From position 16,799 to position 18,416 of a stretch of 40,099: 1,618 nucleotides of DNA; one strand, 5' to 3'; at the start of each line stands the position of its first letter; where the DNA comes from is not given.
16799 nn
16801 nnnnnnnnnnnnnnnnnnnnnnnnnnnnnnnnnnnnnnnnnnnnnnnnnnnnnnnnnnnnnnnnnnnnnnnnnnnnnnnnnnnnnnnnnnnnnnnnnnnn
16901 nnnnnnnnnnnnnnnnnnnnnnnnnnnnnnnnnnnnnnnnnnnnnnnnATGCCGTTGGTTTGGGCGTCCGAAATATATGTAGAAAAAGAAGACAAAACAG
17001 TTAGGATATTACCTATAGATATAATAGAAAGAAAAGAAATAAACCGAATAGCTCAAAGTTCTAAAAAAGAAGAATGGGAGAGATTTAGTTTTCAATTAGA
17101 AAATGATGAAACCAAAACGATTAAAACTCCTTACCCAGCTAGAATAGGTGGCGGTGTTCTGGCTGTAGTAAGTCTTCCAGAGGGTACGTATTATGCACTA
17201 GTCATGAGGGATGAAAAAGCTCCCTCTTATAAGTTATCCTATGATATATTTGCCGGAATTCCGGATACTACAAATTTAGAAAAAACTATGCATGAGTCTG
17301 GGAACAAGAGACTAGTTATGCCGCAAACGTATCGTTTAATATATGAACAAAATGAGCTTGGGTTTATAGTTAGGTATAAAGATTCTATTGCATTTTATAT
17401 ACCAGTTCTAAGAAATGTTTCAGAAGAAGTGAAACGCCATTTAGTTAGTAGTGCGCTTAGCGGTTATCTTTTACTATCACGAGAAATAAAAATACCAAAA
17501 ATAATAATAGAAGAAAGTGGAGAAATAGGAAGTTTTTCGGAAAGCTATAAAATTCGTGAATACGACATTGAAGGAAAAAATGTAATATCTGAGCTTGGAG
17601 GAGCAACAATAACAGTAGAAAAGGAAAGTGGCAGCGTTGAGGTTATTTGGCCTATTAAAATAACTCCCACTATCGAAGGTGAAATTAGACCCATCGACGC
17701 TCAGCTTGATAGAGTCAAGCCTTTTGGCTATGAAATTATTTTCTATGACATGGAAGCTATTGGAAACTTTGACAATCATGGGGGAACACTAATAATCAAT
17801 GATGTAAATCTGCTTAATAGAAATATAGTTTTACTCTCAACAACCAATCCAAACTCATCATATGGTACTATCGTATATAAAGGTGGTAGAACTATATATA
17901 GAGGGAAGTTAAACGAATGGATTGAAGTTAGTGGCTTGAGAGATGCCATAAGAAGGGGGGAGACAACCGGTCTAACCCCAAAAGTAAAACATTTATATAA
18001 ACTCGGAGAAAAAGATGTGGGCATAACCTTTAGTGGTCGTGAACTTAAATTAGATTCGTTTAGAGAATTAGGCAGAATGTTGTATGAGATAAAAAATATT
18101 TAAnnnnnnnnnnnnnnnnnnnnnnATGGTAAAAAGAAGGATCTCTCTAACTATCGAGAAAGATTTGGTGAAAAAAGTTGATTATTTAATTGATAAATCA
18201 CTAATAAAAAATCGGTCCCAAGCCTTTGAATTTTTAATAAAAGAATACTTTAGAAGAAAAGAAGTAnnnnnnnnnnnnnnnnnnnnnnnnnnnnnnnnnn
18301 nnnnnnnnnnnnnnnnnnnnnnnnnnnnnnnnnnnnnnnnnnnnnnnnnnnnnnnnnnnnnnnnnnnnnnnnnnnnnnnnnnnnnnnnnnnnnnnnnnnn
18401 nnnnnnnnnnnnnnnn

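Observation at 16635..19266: tRNA-Arg-adjacent two-gene island with atypical composition and unusually long non-coding flanks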

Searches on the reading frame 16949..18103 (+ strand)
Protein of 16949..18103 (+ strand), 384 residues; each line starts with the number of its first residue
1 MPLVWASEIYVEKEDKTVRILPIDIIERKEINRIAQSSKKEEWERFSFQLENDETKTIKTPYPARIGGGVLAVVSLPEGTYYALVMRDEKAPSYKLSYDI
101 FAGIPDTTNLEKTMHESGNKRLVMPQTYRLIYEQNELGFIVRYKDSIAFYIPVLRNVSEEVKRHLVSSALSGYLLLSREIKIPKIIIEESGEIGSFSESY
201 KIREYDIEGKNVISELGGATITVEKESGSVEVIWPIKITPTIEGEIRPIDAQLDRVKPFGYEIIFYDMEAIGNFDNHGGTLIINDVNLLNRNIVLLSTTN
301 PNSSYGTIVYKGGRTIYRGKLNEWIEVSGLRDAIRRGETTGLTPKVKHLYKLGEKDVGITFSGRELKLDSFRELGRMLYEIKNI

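Call 5: search_protein_families(library=pfam, proteins=[window:16949-18103:+], max_evalue=0.1)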
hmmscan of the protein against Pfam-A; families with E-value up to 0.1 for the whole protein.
window:16949-18103:+ (384 aa): 0 families

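Call 12: find_homologous_proteins(query=window:16949-18103:+)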
Query window:16949-18103:+ (384 aa): 1 proteins with E <= 0.001 among 4375 candidates.
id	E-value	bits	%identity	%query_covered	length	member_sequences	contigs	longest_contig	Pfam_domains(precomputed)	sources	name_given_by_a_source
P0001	2.8e-238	808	95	100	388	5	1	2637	-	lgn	-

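Call 13: search_protein_families(library=ncbifam, proteins=[window:16949-18103:+], max_evalue=0.1)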
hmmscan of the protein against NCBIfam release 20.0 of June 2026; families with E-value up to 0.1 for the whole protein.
window:16949-18103:+ (384 aa): 0 families

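Call 14: search_protein_families(library=padloc, proteins=[window:16949-18103:+], max_evalue=0.1)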
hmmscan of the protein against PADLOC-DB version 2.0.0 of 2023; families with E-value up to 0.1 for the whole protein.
window:16949-18103:+ (384 aa): 0 families

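Call 15: search_protein_families(library=phrogs, proteins=[window:16949-18103:+], max_evalue=0.1)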
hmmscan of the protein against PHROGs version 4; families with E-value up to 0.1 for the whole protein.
window:16949-18103:+ (384 aa): 0 families

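Call 17: find_encoding_contigs(protein=P0001, flank=10000)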
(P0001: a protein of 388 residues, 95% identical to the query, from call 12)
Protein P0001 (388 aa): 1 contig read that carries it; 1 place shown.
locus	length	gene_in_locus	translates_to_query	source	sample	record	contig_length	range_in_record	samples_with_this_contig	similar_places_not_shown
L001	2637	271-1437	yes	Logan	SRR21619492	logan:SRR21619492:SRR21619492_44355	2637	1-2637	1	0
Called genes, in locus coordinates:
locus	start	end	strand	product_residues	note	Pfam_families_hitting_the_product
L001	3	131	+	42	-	?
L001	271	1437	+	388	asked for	-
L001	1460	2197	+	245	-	PF00483:NTP_transferase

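Call 43: search_protein_representatives(protein=window:16949-18103:+)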
Query: 384 residues. Proteins with E-value up to 0.001 (for the whole library): 14; up to 1e-10: 10; up to 1e-30: 2. The best 14 are listed.
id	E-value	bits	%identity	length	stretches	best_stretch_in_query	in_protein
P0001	8.9e-239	807.9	96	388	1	1-384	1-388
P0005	2.4e-74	266.8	43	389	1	1-380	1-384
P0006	2.2e-28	115.5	33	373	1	3-379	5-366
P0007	4.5e-28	114.5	36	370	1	54-372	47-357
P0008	1.6e-26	109.5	32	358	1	4-379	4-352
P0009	1.2e-24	103.2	33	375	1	3-383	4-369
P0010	5.5e-20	87.9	31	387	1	4-378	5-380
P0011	6.4e-18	81.1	33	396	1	3-372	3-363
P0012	1.1e-15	73.8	33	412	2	4-316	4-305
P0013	2.4e-14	69.4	31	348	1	20-349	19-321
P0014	3.8e-07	45.7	34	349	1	64-374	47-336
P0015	7.2e-05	38.2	27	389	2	307-355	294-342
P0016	2.3e-04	36.5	30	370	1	92-369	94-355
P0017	5.2e-04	35.4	32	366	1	63-296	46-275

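Call 46: search_solved_structures(query=A3, max_evalue=10)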
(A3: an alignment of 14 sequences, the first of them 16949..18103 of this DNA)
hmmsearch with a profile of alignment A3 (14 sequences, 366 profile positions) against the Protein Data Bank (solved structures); distinct sequences matched with E-value up to 10: 3.
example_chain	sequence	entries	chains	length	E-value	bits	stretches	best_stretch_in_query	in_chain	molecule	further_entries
7b9k_A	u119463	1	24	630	0.00012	24.5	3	187-236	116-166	Dihydrolipoyllysine-residue acetyltransferase component of pyruvate dehydrogenase complex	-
1qjo_A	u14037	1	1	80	0.18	14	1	188-236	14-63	DIHYDROLIPOAMIDE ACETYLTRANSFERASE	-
2k7v_A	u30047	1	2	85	0.22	13.7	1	189-236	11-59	Dihydrolipoyllysine-residue acetyltransferase component of pyruvate dehydrogenase complex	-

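Call 47: find_encoding_contigs(protein=P0006, flank=10000, max_places=3)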
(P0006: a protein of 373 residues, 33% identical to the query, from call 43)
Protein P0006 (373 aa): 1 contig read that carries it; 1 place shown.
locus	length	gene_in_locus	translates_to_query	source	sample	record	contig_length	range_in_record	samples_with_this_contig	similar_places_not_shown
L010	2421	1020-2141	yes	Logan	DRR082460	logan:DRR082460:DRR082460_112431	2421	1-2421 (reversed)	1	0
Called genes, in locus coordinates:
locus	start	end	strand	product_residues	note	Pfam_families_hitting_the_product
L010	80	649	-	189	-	PF01996:F420_ligase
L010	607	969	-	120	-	PF01996:F420_ligase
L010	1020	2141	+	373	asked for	-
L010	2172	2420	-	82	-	?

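Call 48: find_encoding_contigs(protein=P0009, flank=10000, max_places=3)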
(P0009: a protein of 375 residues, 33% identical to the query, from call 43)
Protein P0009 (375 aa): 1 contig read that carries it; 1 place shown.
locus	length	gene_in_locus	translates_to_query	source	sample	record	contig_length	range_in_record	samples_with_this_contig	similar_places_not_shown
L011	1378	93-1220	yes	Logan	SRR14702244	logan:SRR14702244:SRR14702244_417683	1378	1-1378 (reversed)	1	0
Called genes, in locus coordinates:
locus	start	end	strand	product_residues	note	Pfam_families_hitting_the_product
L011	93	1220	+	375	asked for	-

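Call 51: find_related_loci(query=A2, collection=metagenome_contigs, flank=10000)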
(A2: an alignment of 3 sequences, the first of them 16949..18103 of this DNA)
Query A2 (384 aa) in metagenome_contigs; peptide patterns used: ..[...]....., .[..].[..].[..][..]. (x = any residue, [..] = any of these).
466 stretches matched a pattern, but none encodes a relative of the query by tblastn (E <= 1e-3).

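Call 52: find_related_loci(query=A2, collection=viral_contigs, flank=10000)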
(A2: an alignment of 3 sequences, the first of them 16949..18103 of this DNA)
Query A2 (384 aa) in viral_contigs; peptide patterns used: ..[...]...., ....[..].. (x = any residue, [..] = any of these).
214 stretches matched a pattern, but none encodes a relative of the query by tblastn (E <= 1e-3).

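Call 54: search_dna_similar(query=window:16949-18103:+, collection=phages, mode=protein, max_evalue=0.01)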
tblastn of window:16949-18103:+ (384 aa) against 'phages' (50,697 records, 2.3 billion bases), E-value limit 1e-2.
No match.

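Call 55: search_dna_similar(query=window:16949-18103:+, collection=plasmids, mode=protein, max_evalue=0.01)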
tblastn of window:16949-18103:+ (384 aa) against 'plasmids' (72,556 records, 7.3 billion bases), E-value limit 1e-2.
No match.

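Call 57: predict_structure(alignment_id=A3)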
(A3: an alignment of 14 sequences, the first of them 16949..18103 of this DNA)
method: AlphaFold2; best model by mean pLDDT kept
length: 384 residues; sequences in the alignment: 14
mean_pLDDT: 86.1   pTM: 0.88
mean pLDDT of the five models: 86.1, 85.2, 83.4, 82.4, 78.5
residues with pLDDT >= 90: 229; 70-90: 104; 50-70: 30; < 50: 21
segments of 3 or more residues with pLDDT < 50: 267-281, 284-287
pLDDT, mean of each block of 10 residues (from residue 1): 89 95 93 95 94 86 93 94 92 87 81 87 87 86 86 91 84 61 82 96 94 95 93 96 88 56 50 39 51 94 94 92 96 93 95 96 93 96 88
secondary structure, 60 per line:
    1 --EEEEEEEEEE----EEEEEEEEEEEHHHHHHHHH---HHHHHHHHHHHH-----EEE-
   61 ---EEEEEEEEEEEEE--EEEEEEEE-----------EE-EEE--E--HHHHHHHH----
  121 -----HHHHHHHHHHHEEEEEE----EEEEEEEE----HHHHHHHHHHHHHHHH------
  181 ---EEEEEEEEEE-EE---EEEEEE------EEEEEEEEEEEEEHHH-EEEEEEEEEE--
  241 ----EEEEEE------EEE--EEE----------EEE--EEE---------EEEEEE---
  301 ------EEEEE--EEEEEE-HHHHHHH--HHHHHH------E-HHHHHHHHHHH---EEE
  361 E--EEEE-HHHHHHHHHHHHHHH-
elements in order: E3-12 E17-27 H28-36 H40-51 E57-59 E64-76 E79-86 E101-103 H109-116 H126-136 E137-142 E147-154 H159-174 E184-193 E200-205 E212-224 E229-238 E245-250 E257-259 E262-264 E275-277 E280-282 E292-297 E307-311 E314-319 H321-327 H330-335 H344-354 E358-361 E364-367 H369-383

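Call 60: fold_search(model_id=the predicted structure, library=pdb)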
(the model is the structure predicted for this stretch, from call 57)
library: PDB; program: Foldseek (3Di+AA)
matches with E <= 10: 739; with E <= 0.001: 0
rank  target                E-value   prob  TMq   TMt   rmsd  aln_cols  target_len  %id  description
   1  1ktg_A                1.4e-02  0.93  0.18  0.46   8.1       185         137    8  Crystal Structure of a C. elegans Ap4A Hydrolase Binary Complex (released 2002-05-08)
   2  3qsj                  1.4e-02  0.60  0.21  0.33  12.4       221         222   11  Crystal structure of NUDIX hydrolase from Alicyclobacillus acidocaldarius (released 2011-04-13)
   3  5t3p_B                1.7e-02  0.66  0.22  0.35  14.1       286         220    9  Crystal structure of Human Peroxisomal coenzyme A diphosphatase NUDT7 (released 2017-09-13)
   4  5t3p_C                1.8e-02  0.51  0.22  0.35  17.0       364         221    9  Crystal structure of Human Peroxisomal coenzyme A diphosphatase NUDT7 (released 2017-09-13)
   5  5t3p_A                1.9e-02  0.57  0.22  0.35  16.3       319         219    8  Crystal structure of Human Peroxisomal coenzyme A diphosphatase NUDT7 (released 2017-09-13)
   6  2fml_A                1.9e-02  0.33  0.20  0.29  18.9       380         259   13  Crystal structure of MutT/nudix family protein from Enterococcus faecalis (released 2006-02-21)
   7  9nxm                  2.1e-02  0.54  0.22  0.35  14.5       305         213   10  Crystal structure of Arabidopsis thaliana NUDT11 E90Q/E94Q mutant (released 2026-04-01)
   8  1kt9                  2.6e-02  0.84  0.19  0.48   9.0       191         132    9  Crystal Structure of C. elegans Ap4A Hydrolase (released 2002-05-08)
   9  2fml_B                3.3e-02  0.21  0.19  0.26  17.7       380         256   10  Crystal structure of MutT/nudix family protein from Enterococcus faecalis (released 2006-02-21)
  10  6uuf_B                3.5e-02  0.60  0.19  0.41   7.7       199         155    7  Crystal structure of a Nudix Hydrolase from M. Smegmatis, RenU (released 2021-05-12)
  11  5qh9                  4.7e-02  0.41  0.21  0.39  13.9       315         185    8  PanDDA analysis group deposition of models with modelled events (e.g. bound ligands) -- Crystal Structure of NUDT7 in co (released 2019-03-27)
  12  6uuf_A                5.0e-02  0.60  0.19  0.40   8.1       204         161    6  Crystal structure of a Nudix Hydrolase from M. Smegmatis, RenU (released 2021-05-12)
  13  1ktg_B                5.3e-02  0.77  0.18  0.46   6.2       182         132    9  Crystal Structure of a C. elegans Ap4A Hydrolase Binary Complex (released 2002-05-08)
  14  5lor_B                5.9e-02  0.69  0.20  0.26   9.1       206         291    8  human NUDT22 (released 2017-08-16)
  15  5qgg                  5.9e-02  0.41  0.21  0.39  13.7       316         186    8  PanDDA analysis group deposition of models with modelled events (e.g. bound ligands) -- Crystal Structure of NUDT7 in co (released 2019-03-27)
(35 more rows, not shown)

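Call 61: fold_search(model_id=the predicted structure, library=viral)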
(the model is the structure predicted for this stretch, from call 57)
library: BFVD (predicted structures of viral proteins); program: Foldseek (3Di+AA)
matches with E <= 10: 388; with E <= 0.001: 2
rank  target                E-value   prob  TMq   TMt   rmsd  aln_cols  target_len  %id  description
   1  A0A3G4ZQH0            7.1e-04  0.66  0.22  0.24  19.0       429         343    9  Uncharacterized protein [Terrestrivirus sp.]
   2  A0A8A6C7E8            8.9e-04  0.57  0.19  0.20  19.9       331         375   13  (no name in the UniProt tables at hand)
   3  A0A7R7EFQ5            8.6e-03  0.41  0.19  0.16  14.2       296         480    8  (no name in the UniProt tables at hand)
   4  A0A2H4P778            1.0e-02  0.54  0.20  0.33  13.1       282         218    8  Uncharacterized protein [Pseudomonas phage nickie]
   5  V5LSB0                1.4e-02  0.14  0.13  0.16  19.6       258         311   12  (no name in the UniProt tables at hand)
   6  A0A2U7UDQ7            1.5e-02  0.66  0.18  0.27   8.8       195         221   11  Nudix hydrolase domain-containing protein [Pandoravirus neocaledonia]
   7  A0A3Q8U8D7            2.2e-02  0.30  0.18  0.21  13.9       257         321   10  Uncharacterized protein [Megavirus baoshan]
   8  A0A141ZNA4            2.3e-02  0.38  0.17  0.24  10.1       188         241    8  (no name in the UniProt tables at hand)
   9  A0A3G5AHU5            2.4e-02  0.14  0.11  0.14  18.8       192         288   15  Nudix hydrolase domain-containing protein [Solivirus sp.]
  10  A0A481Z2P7            3.3e-02  0.69  0.17  0.28   7.5       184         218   10  NUDIX hydrolase [Pithovirus LCPAC101]
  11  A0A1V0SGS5            3.7e-02  0.23  0.11  0.12  15.0        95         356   22  NUDIX hydrolase [Hokovirus HKV1]
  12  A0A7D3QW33            4.1e-02  0.30  0.17  0.20   9.4       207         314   10  ADP-ribose pyrophosphatase yjhB NUDIx family [Fadolivirus FV1/VV64]
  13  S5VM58                4.9e-02  0.30  0.21  0.27  11.6       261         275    8  Putative nudix hydrolase [Pseudomonas phage PaBG]
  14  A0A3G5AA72            5.5e-02  0.23  0.16  0.19  13.0       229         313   10  Peptide-methionine (R)-S-oxide reductase [Hyperionvirus sp.]
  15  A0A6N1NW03            5.5e-02  0.13  0.18  0.24  17.1       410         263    9  Nudix hydrolase domain-containing protein [Tupanvirus soda lake]
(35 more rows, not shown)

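Call 73: find_encoding_contigs(protein=P0007, flank=10000, max_places=3)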
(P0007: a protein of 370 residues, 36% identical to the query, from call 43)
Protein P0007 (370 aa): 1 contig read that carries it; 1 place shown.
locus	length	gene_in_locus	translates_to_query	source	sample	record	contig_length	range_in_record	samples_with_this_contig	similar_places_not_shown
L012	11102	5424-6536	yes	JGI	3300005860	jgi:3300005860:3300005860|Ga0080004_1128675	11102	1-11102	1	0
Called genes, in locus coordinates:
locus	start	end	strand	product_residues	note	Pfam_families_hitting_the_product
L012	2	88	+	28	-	?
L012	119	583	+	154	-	PF04073:tRNA_edit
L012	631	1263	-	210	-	-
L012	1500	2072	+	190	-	-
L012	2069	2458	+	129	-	PF13840:ACT_7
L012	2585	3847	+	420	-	-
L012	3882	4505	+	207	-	PF22175:Ogg-HhH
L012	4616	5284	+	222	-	PF00254:FKBP_C, PF22199:FKBP26_IF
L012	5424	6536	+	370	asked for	-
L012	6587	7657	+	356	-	PF00091:Tubulin, PF12327:FtsZ_C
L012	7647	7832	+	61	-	PF00584:SecE (weak)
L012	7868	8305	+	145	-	PF03439:Spt5-NGN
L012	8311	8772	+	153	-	PF03946:Ribosomal_L11_N, PF00298:Ribosomal_L11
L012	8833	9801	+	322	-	-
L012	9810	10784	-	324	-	-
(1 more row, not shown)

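Call 74: find_encoding_contigs(protein=P0008, flank=10000, max_places=3)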
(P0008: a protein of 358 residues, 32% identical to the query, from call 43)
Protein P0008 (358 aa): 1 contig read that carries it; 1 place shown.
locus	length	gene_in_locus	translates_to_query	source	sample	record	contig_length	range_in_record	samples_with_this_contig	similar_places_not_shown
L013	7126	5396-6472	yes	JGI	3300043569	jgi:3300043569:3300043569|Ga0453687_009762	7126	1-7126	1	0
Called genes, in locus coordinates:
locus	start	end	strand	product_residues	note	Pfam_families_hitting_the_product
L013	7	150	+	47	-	-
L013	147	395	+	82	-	-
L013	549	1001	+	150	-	-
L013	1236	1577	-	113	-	-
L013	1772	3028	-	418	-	PF13173:AAA_14, PF13635:DUF4143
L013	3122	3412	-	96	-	-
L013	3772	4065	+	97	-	-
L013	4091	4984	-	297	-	-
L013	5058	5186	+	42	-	-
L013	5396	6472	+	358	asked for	-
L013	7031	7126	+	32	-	?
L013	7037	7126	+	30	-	?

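Call 75: find_encoding_contigs(protein=P0010, flank=10000, max_places=3)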
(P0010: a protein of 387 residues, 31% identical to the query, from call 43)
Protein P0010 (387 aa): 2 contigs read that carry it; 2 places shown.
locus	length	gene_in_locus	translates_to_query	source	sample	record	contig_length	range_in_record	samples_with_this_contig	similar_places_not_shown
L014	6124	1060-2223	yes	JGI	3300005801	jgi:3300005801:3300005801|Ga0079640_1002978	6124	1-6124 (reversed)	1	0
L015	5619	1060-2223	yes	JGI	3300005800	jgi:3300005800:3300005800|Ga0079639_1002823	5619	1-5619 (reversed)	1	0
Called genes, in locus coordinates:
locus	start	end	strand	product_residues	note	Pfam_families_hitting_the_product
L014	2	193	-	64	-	?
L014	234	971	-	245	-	PF13599:Pentapeptide_4, PF00805:Pentapeptide (weak), PF13576:Pentapeptide_3 (weak)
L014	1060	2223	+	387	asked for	-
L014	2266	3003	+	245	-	PF04055:Radical_SAM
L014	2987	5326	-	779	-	PF01411:tRNA-synt_2c, PF07973:tRNA_SAD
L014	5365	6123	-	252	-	?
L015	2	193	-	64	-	?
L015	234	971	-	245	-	PF13599:Pentapeptide_4, PF00805:Pentapeptide (weak), PF13576:Pentapeptide_3 (weak)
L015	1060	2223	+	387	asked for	-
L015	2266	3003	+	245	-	PF04055:Radical_SAM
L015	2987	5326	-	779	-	PF01411:tRNA-synt_2c, PF07973:tRNA_SAD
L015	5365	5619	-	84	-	?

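Call 76: find_encoding_contigs(protein=P0011, flank=10000, max_places=3)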
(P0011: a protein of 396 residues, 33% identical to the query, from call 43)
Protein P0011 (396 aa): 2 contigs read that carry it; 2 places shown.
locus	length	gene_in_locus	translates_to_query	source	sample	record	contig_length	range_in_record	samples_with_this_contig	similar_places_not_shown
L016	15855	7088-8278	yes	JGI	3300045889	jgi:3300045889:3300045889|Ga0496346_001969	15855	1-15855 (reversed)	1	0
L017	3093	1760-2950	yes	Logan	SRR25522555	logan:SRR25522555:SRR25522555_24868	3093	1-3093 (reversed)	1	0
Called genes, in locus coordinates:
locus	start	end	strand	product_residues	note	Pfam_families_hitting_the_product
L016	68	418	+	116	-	PF12675:DUF3795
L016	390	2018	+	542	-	PF13231:PMT_2, PF24661:DUF7649 (weak)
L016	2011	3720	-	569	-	PF02543:Carbam_trans_N, PF22521:HypF_C_2 (faint), PF16861:Carbam_trans_C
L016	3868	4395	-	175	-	PF04307:YdjM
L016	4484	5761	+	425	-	PF03951:Gln-synt_N, PF00120:Gln-synt_C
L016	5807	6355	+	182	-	PF03703:bPH_2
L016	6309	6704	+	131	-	PF00892:EamA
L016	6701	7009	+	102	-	-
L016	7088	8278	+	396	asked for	-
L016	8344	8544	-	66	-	PF01194:RNA_pol_N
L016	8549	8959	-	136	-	PF00380:Ribosomal_S9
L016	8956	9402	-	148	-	PF00572:Ribosomal_L13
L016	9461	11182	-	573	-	PF14716:HHH_8, PF14520:HHH_5, PF14792:DNA_pol_B_palm (faint), PF14791:DNA_pol_B_thumb, PF02811:PHP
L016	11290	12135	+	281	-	PF00483:NTP_transferase, PF12804:NTP_transf_3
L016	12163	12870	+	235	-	PF00406:ADK, PF13207:AAA_17, PF13238:AAA_18, PF05191:ADK_lid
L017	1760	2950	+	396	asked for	-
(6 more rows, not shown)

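Call 106: search_protein_families(library=pfam, alignment_id=A3, max_evalue=0.1)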
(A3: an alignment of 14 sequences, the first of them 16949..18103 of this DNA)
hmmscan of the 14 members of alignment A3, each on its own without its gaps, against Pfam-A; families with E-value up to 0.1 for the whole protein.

A. member 1, window:16949-18103:+ (384 aa): 0 families

B. families by the number of members that match (of 14 scanned): 1 family
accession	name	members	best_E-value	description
PF24341.1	OB_DEPS-1_6th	1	0.098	P-granule-associated protein DEPS-1, sixth OB-fold domain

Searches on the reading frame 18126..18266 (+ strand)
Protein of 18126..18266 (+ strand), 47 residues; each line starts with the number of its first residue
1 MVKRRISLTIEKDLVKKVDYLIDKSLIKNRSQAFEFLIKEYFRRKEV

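Call 116: search_solved_structures(query=A9, max_evalue=1)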
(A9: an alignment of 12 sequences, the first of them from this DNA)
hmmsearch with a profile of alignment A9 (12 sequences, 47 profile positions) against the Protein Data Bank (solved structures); distinct sequences matched with E-value up to 1: 6.
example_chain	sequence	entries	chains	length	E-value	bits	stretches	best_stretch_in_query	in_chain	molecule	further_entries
1q5v_A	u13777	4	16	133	9.4e-07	31.6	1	4-45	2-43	Nickel responsive regulator | Nickel-responsive regulator | Nickel-responsive regulatory protein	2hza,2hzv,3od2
2bj1_A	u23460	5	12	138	9.5e-05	25.1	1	1-40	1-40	NICKEL RESPONSIVE REGULATOR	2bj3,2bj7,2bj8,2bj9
8u12_A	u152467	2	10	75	0.00066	22.4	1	1-40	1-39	Antitoxin Rv0298 | Antitoxin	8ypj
1b01_A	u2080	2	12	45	0.19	14.6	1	2-21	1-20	TRANSCRIPTIONAL REPRESSOR COPG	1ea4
2cpg_A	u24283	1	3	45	0.19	14.6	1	2-21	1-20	TRANSCRIPTIONAL REPRESSOR COPG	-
4p78_A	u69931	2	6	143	0.8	12.6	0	7-32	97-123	HicB3 antitoxin | Antitoxin HicB3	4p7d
